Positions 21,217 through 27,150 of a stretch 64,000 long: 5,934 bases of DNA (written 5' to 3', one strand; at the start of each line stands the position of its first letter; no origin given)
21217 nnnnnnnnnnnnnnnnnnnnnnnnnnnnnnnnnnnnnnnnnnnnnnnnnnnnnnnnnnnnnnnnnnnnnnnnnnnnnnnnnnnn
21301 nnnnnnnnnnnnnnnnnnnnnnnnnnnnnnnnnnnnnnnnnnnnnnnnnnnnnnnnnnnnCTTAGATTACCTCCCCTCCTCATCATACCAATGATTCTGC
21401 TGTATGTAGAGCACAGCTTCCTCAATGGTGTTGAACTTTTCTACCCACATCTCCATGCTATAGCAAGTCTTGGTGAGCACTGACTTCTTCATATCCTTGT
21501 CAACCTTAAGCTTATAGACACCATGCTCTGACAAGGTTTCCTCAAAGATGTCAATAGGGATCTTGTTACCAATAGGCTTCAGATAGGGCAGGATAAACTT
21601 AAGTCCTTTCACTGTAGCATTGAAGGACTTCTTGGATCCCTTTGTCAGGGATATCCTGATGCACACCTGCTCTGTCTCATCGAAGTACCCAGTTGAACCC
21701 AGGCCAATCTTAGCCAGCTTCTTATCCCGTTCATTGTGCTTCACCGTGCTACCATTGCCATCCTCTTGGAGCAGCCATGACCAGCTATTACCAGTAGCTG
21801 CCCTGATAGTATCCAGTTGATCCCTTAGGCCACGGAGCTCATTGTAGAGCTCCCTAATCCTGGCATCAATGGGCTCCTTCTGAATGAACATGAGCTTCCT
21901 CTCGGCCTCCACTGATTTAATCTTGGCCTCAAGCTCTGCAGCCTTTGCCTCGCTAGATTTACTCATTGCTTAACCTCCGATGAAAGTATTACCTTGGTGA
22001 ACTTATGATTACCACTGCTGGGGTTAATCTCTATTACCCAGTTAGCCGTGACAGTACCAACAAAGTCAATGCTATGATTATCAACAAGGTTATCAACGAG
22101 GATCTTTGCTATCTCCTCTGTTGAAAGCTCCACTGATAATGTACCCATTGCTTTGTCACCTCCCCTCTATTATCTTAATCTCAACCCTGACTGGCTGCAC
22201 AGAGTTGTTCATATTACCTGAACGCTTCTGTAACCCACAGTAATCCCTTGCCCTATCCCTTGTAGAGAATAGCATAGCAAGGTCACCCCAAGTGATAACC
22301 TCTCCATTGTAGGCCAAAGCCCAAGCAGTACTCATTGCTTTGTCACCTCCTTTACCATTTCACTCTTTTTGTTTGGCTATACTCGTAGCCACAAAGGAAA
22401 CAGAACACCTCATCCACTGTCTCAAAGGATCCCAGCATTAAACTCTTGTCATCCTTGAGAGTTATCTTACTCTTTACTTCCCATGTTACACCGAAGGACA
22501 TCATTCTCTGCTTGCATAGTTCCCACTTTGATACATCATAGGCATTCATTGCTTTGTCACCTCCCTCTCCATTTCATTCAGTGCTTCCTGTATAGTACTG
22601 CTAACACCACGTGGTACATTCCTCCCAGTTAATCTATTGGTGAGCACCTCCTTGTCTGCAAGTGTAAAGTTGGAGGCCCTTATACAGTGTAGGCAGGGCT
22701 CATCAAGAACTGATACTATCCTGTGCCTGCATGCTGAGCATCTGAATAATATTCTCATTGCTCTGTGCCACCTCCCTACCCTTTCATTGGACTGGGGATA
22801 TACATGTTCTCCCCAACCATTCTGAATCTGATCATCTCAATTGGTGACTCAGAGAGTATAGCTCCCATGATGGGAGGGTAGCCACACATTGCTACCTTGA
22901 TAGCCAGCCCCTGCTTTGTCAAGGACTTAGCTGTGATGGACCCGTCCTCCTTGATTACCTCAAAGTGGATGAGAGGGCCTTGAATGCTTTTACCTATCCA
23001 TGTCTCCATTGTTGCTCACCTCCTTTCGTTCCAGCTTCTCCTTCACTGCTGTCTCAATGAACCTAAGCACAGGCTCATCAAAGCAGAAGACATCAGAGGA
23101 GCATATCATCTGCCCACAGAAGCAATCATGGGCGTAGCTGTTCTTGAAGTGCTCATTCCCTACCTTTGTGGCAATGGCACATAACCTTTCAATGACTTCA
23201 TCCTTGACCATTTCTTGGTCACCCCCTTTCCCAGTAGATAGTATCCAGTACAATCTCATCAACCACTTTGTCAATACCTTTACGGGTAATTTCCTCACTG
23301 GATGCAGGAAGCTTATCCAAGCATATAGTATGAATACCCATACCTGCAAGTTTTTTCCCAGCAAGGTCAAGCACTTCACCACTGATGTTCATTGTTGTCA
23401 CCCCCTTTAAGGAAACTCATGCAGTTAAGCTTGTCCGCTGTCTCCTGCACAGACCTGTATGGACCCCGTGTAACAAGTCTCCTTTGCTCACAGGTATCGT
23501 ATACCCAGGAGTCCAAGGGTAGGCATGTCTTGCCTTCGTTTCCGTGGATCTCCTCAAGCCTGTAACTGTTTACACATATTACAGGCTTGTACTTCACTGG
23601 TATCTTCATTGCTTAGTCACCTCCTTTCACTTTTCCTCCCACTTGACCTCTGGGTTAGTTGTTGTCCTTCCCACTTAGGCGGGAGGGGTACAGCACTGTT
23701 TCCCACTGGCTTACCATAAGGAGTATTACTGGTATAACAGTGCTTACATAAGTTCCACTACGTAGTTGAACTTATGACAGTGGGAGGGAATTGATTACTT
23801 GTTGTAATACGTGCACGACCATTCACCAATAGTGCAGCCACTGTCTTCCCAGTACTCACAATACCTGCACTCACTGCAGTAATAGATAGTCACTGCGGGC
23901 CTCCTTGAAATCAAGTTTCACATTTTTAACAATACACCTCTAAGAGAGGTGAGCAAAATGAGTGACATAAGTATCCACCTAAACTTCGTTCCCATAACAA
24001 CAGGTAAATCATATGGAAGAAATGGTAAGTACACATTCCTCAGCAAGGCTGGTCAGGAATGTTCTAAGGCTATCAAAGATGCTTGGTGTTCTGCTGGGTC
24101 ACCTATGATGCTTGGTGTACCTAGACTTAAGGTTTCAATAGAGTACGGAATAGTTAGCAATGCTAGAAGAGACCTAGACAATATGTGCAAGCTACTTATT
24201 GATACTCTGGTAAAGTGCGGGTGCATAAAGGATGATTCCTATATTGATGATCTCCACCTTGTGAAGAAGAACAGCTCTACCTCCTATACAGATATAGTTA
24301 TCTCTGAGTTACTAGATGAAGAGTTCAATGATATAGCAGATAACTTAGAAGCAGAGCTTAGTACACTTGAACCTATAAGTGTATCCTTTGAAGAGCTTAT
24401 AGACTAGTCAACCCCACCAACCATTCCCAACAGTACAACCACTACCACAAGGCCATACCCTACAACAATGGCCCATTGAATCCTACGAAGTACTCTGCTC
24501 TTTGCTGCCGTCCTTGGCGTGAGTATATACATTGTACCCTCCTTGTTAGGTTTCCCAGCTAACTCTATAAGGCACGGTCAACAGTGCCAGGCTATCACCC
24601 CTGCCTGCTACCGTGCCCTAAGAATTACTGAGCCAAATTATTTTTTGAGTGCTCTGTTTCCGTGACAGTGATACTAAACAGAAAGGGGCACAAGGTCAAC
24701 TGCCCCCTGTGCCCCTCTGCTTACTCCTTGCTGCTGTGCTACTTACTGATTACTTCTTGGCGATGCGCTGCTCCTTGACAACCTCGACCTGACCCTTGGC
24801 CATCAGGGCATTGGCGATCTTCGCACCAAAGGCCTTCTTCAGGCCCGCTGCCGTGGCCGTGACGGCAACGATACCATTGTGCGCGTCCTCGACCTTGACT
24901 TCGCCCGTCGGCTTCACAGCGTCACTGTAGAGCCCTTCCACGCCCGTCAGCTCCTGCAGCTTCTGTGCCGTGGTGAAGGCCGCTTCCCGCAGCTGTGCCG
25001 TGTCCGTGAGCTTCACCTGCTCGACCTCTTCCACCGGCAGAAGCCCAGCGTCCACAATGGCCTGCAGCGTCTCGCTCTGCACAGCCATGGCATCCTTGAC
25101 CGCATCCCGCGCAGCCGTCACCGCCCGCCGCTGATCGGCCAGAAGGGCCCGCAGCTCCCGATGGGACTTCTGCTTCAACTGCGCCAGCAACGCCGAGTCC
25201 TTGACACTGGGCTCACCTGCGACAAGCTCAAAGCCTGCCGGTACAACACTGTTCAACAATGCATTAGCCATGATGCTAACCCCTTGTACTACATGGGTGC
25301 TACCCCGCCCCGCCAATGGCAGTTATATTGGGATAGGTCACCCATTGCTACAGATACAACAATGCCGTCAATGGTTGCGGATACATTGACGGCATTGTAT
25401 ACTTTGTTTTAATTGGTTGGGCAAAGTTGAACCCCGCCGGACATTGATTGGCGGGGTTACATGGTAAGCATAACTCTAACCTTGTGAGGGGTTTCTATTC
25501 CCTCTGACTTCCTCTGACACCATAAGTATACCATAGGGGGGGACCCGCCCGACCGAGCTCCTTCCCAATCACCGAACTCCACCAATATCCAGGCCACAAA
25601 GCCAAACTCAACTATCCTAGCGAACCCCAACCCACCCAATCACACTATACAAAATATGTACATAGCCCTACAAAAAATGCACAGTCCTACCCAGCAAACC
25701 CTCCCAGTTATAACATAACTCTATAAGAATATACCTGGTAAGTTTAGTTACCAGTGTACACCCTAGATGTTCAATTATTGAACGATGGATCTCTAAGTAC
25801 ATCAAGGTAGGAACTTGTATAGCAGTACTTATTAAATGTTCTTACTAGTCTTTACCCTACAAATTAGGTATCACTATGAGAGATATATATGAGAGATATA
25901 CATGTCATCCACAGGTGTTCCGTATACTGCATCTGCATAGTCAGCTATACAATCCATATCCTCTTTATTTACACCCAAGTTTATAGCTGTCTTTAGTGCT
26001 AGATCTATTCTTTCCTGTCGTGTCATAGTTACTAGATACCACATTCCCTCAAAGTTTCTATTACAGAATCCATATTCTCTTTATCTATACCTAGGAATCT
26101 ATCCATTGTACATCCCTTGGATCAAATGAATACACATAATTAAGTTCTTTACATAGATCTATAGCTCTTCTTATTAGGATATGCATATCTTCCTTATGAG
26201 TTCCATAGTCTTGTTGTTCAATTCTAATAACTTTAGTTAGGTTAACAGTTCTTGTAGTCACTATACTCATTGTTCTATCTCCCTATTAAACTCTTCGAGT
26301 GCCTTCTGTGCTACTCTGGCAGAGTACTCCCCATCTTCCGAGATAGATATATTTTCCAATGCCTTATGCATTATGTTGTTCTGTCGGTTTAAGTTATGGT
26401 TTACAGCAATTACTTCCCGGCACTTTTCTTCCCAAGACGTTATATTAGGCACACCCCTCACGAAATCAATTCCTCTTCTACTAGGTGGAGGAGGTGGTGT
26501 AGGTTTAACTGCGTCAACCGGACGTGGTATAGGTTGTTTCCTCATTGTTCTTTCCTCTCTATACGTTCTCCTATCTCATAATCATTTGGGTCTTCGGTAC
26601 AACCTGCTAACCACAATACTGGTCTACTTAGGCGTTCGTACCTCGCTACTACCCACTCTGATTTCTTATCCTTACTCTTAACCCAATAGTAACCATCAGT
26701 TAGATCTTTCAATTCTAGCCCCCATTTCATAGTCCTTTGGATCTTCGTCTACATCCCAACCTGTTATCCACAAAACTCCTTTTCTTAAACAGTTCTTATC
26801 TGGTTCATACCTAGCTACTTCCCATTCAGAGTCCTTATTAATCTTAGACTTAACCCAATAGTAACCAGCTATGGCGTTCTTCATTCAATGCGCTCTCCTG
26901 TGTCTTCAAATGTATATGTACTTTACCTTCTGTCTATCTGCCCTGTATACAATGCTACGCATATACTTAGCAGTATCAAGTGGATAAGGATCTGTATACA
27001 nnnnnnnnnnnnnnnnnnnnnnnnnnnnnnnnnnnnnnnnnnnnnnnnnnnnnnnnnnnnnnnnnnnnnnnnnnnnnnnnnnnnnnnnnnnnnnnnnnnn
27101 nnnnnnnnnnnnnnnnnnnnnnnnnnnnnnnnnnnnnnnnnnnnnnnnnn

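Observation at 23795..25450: Strand-switch locus: lone plus-strand RusA and a GC-rich moron with its own terminator and hairpins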

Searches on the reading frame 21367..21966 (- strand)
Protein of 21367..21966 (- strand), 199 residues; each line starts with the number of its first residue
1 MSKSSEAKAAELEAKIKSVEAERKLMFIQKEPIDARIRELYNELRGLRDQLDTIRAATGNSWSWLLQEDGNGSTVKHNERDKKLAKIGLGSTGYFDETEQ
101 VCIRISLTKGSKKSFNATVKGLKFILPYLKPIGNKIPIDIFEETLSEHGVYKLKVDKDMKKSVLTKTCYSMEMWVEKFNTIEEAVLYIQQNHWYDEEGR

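Call 20: find_related_loci(query=window:21367-21966:-, collection=viral_contigs, flank=10000)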
Query window:21367-21966:- (199 aa) in viral_contigs; peptide patterns used: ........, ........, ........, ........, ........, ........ (x = any residue, [..] = any of these).
20 stretches matched a pattern, but none encodes a relative of the query by tblastn (E <= 1e-3).

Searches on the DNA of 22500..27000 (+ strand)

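Call 7: search_dna_similar(query=window:22500-27000:+, collection=phages, mode=near, max_rows=30)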
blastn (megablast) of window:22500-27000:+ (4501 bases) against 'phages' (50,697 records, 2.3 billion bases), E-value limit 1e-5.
No match.

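Call 26: search_rna_families(source=window, start=23300, end=26200, threshold=evalue, max_evalue=1)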
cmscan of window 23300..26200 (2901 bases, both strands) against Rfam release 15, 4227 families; matches with E-value up to 1: 2.
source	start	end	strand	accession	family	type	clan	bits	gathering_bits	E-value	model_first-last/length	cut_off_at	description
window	24678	24711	-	RF03369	mir-2217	Gene; miRNA;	-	22.5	60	0.2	1-62/62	no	mir-2217 microRNA precursor family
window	24676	24730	-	RF02353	BjrC68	Gene; sRNA;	-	19.8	39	0.058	1-82/82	no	Bradyrhizobiaceae sRNA BjrC68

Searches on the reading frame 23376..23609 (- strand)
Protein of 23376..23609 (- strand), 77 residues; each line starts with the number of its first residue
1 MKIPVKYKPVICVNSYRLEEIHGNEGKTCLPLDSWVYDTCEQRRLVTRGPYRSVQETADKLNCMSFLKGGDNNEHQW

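Call 5: search_protein_families(library=pfam, proteins=[window:23376-23609:-], max_evalue=1)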
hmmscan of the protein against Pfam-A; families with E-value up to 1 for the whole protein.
window:23376-23609:- (77 aa): 0 families

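Call 6: search_protein_families(library=phrogs, proteins=[window:23376-23609:-], max_evalue=1)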
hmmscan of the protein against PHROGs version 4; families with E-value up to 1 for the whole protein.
window:23376-23609:- (77 aa): 0 families

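Call 66: find_encoding_contigs(protein=window:23376-23609:-, flank=4000, max_places=10)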
Protein window:23376-23609:- (77 aa): no gene with exactly this product is on record in the collection.

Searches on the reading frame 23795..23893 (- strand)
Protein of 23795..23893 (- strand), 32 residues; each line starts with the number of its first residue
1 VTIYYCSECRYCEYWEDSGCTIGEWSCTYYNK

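Call 5: search_protein_families(library=pfam, proteins=[window:23795-23893:-], max_evalue=1)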
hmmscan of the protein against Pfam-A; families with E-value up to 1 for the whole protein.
window:23795-23893:- (32 aa): 0 families

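Call 6: search_protein_families(library=phrogs, proteins=[window:23795-23893:-], max_evalue=1)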
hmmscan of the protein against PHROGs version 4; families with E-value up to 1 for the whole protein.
window:23795-23893:- (32 aa): 1 family
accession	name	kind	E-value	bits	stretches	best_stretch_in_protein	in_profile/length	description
phrog_30453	-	unknown function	0.16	13.2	1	2-16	33-47/72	-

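Call 53: search_protein_families(library=ncbifam, proteins=[window:23795-23893:-], max_evalue=1)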
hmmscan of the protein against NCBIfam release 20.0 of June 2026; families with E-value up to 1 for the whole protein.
window:23795-23893:- (32 aa): 0 families

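Call 54: search_protein_families(library=padloc, proteins=[window:23795-23893:-], max_evalue=1)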
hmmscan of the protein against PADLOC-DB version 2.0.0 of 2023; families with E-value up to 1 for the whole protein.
window:23795-23893:- (32 aa): 0 families
